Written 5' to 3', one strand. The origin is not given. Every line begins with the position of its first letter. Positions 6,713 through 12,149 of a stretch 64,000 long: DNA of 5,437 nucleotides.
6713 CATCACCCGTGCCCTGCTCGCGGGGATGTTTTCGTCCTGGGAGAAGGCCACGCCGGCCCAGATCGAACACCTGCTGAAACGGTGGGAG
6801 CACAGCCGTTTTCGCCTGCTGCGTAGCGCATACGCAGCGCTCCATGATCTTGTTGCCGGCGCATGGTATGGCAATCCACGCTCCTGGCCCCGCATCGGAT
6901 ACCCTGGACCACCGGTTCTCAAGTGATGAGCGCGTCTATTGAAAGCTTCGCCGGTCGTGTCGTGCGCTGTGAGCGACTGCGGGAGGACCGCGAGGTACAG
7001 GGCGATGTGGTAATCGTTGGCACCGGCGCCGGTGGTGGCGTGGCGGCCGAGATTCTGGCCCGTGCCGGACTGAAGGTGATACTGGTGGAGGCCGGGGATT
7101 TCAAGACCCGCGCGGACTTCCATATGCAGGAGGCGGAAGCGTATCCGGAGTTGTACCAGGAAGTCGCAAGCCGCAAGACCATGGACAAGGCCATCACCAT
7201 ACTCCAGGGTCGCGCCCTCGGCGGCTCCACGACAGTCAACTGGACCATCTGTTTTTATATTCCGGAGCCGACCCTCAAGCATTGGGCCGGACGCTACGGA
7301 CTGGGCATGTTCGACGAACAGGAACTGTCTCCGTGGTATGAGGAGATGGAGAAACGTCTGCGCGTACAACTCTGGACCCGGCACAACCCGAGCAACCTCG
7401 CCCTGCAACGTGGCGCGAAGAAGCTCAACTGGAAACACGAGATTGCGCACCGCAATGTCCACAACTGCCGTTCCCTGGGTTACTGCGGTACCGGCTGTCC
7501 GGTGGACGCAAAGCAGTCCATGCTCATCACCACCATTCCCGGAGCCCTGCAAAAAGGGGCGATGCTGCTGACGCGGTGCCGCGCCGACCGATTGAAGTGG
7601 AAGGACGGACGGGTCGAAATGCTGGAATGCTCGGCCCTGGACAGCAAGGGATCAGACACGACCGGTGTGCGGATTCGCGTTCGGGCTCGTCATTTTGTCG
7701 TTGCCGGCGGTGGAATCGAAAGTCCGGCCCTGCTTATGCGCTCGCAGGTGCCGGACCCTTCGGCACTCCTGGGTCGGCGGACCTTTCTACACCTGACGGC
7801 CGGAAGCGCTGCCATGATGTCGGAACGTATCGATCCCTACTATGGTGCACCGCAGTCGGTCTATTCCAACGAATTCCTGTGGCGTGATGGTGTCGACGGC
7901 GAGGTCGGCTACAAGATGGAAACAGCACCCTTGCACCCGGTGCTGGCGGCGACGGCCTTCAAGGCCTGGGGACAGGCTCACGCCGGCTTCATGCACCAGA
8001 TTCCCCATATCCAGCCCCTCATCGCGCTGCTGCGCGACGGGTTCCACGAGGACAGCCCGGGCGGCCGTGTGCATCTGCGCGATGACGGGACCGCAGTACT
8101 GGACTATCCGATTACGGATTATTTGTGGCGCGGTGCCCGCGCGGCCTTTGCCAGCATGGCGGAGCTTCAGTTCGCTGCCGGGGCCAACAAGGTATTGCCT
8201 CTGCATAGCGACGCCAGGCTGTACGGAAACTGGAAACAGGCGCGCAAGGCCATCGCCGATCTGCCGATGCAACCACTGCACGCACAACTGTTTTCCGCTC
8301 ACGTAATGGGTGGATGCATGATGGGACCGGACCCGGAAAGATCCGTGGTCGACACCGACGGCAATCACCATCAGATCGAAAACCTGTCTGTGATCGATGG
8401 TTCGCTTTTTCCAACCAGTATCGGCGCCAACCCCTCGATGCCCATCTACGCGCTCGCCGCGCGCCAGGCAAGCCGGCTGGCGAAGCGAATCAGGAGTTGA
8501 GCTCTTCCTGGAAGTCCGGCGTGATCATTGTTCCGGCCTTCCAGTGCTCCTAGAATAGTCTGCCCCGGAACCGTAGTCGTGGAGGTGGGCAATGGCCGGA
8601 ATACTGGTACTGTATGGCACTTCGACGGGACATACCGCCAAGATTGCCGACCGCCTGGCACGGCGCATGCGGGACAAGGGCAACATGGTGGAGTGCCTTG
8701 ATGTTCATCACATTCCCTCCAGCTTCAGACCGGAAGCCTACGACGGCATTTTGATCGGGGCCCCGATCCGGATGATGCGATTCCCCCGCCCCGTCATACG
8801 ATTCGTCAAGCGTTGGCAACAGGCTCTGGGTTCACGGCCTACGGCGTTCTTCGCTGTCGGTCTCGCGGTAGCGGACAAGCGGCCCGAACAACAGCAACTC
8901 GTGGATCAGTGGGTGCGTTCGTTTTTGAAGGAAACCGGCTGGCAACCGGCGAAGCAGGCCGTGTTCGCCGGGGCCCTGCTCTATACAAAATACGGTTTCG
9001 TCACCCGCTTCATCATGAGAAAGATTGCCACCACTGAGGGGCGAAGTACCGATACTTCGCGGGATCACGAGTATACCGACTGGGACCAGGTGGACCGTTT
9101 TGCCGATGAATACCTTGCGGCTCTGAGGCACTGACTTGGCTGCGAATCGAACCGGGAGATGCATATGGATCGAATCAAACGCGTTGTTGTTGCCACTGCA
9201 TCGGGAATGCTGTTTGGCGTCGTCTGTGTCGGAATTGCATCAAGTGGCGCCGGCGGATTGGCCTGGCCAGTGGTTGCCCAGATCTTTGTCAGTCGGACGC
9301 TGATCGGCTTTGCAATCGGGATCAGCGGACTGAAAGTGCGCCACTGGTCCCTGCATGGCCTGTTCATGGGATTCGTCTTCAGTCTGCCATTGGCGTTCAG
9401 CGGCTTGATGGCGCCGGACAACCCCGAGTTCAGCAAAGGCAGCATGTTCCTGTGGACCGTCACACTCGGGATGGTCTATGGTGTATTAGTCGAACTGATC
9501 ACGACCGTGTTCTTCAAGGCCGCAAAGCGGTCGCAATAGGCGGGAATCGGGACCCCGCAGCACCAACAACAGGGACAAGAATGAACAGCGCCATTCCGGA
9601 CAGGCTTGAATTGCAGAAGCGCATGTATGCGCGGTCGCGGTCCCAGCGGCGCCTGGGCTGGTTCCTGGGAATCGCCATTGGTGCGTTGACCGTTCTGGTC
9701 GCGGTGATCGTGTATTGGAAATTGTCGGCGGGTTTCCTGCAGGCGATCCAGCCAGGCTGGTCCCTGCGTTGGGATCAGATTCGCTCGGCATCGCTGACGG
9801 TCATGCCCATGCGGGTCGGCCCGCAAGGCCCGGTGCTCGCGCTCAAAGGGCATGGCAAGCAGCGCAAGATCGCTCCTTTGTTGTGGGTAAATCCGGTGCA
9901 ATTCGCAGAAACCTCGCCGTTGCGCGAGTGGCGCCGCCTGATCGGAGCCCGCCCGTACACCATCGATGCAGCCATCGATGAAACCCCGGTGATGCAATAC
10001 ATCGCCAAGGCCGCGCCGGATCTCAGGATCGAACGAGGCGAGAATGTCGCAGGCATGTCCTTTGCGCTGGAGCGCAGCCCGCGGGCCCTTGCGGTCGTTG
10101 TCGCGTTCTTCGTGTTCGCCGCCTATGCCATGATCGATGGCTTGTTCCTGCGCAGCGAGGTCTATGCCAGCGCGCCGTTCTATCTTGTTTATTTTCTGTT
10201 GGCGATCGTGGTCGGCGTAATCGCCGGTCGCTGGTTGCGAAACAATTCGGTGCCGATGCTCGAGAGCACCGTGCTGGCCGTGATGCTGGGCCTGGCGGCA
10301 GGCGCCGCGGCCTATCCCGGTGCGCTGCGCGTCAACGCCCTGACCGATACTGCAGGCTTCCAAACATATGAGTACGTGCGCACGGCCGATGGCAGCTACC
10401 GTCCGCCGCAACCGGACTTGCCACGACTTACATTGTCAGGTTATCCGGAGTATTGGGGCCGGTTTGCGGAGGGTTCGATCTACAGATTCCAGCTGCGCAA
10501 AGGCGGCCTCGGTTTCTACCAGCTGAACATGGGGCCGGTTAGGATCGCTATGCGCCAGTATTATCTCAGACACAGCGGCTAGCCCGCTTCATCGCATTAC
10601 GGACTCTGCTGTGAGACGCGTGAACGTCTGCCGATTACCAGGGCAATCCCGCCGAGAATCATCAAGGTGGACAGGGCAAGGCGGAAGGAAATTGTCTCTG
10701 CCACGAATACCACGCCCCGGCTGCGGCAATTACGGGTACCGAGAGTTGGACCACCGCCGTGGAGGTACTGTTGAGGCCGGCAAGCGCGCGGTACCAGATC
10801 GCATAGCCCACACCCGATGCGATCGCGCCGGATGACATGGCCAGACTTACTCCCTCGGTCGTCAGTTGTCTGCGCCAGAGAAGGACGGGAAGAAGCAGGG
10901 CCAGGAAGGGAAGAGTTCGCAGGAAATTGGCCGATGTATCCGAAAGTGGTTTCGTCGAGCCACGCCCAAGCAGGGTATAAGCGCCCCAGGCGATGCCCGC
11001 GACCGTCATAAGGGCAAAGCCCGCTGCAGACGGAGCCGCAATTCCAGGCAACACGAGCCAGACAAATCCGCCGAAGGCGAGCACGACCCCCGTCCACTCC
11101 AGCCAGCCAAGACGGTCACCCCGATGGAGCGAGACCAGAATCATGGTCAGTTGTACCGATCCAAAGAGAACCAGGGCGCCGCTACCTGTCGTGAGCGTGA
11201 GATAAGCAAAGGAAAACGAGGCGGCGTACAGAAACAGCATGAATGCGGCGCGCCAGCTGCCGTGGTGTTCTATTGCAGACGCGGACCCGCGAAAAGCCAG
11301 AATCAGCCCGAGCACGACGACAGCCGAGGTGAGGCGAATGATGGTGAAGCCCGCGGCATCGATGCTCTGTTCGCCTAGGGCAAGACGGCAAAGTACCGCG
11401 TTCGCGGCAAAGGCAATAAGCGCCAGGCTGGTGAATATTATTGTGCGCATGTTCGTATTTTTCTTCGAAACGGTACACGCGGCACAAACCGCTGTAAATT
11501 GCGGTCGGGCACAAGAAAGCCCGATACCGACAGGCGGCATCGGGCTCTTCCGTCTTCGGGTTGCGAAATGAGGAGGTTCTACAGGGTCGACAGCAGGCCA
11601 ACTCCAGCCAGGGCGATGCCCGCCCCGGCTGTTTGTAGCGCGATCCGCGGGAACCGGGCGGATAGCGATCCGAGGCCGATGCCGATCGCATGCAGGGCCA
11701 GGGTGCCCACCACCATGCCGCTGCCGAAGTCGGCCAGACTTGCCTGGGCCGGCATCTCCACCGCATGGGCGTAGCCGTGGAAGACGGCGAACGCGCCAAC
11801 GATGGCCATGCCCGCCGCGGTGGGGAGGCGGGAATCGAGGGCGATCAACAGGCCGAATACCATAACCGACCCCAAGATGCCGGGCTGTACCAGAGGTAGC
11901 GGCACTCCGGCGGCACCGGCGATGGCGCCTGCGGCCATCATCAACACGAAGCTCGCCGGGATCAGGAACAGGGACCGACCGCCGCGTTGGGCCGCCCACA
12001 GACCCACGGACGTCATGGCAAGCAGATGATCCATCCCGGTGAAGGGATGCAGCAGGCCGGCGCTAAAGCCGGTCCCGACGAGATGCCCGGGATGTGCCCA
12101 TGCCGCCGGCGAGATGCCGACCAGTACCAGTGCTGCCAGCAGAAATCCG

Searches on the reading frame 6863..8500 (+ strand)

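Call 45: search_protein_families(library=pfam, proteins=[window:6863-8500:+], max_evalue=0.00001)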
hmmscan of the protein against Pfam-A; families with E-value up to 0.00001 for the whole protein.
window:6863-8500:+ (545 aa): 4 families
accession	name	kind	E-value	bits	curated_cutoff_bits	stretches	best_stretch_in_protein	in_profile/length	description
PF00732.25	GMC_oxred_N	-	2.7e-47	161.8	23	1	96-311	3-217/218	GMC oxidoreductase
PF05199.19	GMC_oxred_C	-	1.2e-23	84.6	24.6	1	401-532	5-139/139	GMC oxidoreductase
PF00890.30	FAD_binding_2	-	3.5e-12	46.7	20.4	0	212-350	136-278/414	FAD binding domain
PF01266.30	DAO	-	3.8e-06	27.1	27.9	0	48-80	1-34/353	FAD dependent oxidoreductase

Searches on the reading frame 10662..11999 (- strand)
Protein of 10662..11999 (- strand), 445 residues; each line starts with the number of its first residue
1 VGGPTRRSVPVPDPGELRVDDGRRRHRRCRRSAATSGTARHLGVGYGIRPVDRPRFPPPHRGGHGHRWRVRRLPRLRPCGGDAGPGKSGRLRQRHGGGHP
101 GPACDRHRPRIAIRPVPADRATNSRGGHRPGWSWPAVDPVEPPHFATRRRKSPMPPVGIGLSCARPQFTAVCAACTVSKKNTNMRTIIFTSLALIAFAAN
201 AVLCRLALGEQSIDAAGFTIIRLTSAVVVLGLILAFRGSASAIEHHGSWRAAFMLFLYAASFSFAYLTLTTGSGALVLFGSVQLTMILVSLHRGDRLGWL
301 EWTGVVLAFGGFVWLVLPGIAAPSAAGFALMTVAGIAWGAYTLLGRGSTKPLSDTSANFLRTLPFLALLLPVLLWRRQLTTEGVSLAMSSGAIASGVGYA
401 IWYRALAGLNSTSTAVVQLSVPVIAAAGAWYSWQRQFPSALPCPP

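Call 45: search_protein_families(library=pfam, proteins=[window:10662-11999:-], max_evalue=0.00001)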
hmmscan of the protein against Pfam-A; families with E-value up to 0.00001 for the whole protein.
window:10662-11999:- (445 aa): 1 family
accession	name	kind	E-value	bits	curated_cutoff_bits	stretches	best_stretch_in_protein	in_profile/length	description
PF00892.27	EamA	-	8.1e-15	55.7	28.2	1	327-437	3-115/135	EamA-like transporter family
